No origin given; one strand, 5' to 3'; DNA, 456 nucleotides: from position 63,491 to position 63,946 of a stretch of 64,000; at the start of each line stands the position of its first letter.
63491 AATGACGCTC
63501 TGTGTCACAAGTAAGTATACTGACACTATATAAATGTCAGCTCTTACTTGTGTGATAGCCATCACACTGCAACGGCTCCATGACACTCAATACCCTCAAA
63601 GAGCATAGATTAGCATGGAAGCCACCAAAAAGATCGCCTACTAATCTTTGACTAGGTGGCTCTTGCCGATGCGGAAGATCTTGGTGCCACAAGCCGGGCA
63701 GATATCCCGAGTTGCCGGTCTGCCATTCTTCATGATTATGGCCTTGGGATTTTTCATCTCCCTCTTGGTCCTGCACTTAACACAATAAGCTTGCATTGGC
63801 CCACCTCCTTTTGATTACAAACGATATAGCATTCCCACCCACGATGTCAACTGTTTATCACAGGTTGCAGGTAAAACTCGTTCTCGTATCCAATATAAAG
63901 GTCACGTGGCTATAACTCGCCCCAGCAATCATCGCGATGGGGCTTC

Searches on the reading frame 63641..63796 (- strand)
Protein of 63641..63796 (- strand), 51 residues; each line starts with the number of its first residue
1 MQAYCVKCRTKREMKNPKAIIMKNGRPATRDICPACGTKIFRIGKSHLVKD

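Call 7: search_protein_families(library=pfam, proteins=[window:63641-63796:-], max_evalue=0.1)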
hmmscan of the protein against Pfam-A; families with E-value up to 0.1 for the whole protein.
window:63641-63796:- (51 aa): 13 families
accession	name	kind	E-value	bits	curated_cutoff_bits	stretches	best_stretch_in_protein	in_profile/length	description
PF18930.5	DUF5679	-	3.2e-16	59.6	27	1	4-43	1-40/40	Domain of unknown function (DUF5679)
PF04828.22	GFA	-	0.011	16.3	24.3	1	23-43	64-84/115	Glutathione-dependent formaldehyde-activating enzyme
PF24292.1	DUF7479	-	0.013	16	27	1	3-38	3-38/60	Domain of unknown function (DUF7479)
PF13719.11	Zn_ribbon_5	-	0.014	15.6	29.3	0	33-48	5-19/37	zinc-ribbon domain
PF11682.14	Zn_ribbon_11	-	0.025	14.6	24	0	32-43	20-31/37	Probable zinc-ribbon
PF13240.11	Zn_Ribbon_1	-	0.026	14.8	25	0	33-39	16-22/23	zinc-ribbon domain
PF17283.8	Zn_ribbon_SprT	-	0.035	14.6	28.1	0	32-43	6-20/38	SprT-like zinc ribbon domain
PF13717.11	Zn_ribbon_4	-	0.047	14.1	30.3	0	1-14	1-14/36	zinc-ribbon domain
PF09723.15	Zn_ribbon_8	-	0.048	14.1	34.4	1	5-39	8-36/41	Zinc ribbon domain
PF13248.11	Zn_ribbon_3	-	0.06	13.3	27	0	32-40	18-26/26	zinc-ribbon domain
PF12773.13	DZR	-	0.074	13.7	27.3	0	3-39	13-33/45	Double zinc ribbon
PF01155.25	HypA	-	0.074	13.5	28.9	1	2-43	70-99/112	Hydrogenase/urease nickel incorporation, metallochaperone, hypA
PF06677.18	Auto_anti-p27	-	0.092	13.3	24.1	0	29-42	14-27/40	Sjogren's syndrome/scleroderma autoantigen 1 (Autoantigen p27)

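Call 79: find_encoding_contigs(protein=window:63641-63796:-, flank=6000, max_places=10)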
Protein window:63641-63796:- (51 aa): 19 contigs read that carry it; 10 places shown.
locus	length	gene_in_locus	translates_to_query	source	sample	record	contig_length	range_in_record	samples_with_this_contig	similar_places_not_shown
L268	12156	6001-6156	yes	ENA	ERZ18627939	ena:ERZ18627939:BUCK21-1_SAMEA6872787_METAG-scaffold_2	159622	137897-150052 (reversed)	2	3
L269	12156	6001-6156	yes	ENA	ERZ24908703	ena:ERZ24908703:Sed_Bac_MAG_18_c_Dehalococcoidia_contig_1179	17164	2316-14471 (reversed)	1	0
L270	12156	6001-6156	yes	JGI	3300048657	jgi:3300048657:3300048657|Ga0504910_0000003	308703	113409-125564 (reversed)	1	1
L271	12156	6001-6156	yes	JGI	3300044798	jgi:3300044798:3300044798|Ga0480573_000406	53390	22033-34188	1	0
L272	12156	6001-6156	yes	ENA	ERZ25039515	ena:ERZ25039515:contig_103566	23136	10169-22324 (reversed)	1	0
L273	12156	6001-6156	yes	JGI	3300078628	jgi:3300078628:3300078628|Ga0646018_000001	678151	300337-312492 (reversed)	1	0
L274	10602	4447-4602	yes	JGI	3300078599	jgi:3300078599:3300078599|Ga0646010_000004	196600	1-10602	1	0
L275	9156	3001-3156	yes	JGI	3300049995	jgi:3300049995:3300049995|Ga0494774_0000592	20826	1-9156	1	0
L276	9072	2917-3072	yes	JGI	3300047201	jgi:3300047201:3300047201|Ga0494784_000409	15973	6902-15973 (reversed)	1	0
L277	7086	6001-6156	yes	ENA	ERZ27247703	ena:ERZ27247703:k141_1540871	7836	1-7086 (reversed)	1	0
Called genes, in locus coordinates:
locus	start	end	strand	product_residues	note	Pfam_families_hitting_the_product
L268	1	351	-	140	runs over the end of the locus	PF13411:MerR_1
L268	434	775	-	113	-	-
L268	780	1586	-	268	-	PF13367:PrsW-protease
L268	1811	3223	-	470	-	PF00753:Lactamase_B, PF13483:Lactamase_B_3 (faint), PF23023:Anti-Pycsar_Apyc1 (weak), PF12706:Lactamase_B_2, PF16661:Lactamase_B_6, PF10996:Beta-Casp, PF07521:RMMBL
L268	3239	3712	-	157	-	PF12641:Flavodoxin_3 (faint), PF12724:Flavodoxin_5 (faint), PF12682:Flavodoxin_4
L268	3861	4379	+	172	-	PF06445:GyrI-like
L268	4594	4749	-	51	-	-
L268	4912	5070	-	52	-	-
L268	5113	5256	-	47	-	-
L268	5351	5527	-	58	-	-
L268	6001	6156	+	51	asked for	PF18930:DUF5679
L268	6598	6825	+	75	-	-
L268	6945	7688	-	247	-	PF13091:PLDc_2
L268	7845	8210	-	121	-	-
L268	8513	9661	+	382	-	PF09509:Hypoth_Ymh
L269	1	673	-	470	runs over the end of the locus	PF00753:Lactamase_B, PF13483:Lactamase_B_3 (faint), PF23023:Anti-Pycsar_Apyc1 (weak), PF12706:Lactamase_B_2, PF16661:Lactamase_B_6, PF10996:Beta-Casp, PF07521:RMMBL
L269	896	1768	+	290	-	PF01040:UbiA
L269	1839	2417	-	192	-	PF06966:DUF1295, PF04191:PEMT, PF04140:ICMT (weak)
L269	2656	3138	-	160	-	PF12641:Flavodoxin_3 (faint), PF12682:Flavodoxin_4, PF12724:Flavodoxin_5 (faint)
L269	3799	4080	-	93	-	-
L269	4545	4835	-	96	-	-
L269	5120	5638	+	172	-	PF06445:GyrI-like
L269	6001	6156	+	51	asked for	PF18930:DUF5679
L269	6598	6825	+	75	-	-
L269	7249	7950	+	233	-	-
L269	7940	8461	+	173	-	-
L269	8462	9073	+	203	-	-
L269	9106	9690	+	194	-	-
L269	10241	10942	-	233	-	PF05116:S6PP, PF08282:Hydrolase_3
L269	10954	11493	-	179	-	-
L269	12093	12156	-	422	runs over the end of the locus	PF13360:PQQ_2 (faint)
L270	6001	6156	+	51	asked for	PF18930:DUF5679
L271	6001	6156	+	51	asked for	PF18930:DUF5679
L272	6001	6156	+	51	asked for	PF18930:DUF5679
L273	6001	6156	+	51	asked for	PF18930:DUF5679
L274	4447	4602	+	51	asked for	PF18930:DUF5679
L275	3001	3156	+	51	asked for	PF18930:DUF5679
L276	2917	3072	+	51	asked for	PF18930:DUF5679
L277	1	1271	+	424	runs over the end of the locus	PF00155:Aminotran_1_2, PF00464:SHMT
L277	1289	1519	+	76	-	-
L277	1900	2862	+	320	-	PF02423:OCD_Mu_crystall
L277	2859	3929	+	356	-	PF00155:Aminotran_1_2, PF01053:Cys_Met_Meta_PP (weak), PF01212:Beta_elim_lyase, PF01041:DegT_DnrJ_EryC1 (faint)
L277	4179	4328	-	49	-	-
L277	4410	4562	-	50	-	-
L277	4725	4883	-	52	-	-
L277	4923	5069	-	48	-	PF11295:DUF3096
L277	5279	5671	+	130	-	-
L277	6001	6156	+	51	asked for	PF18930:DUF5679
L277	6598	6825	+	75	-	-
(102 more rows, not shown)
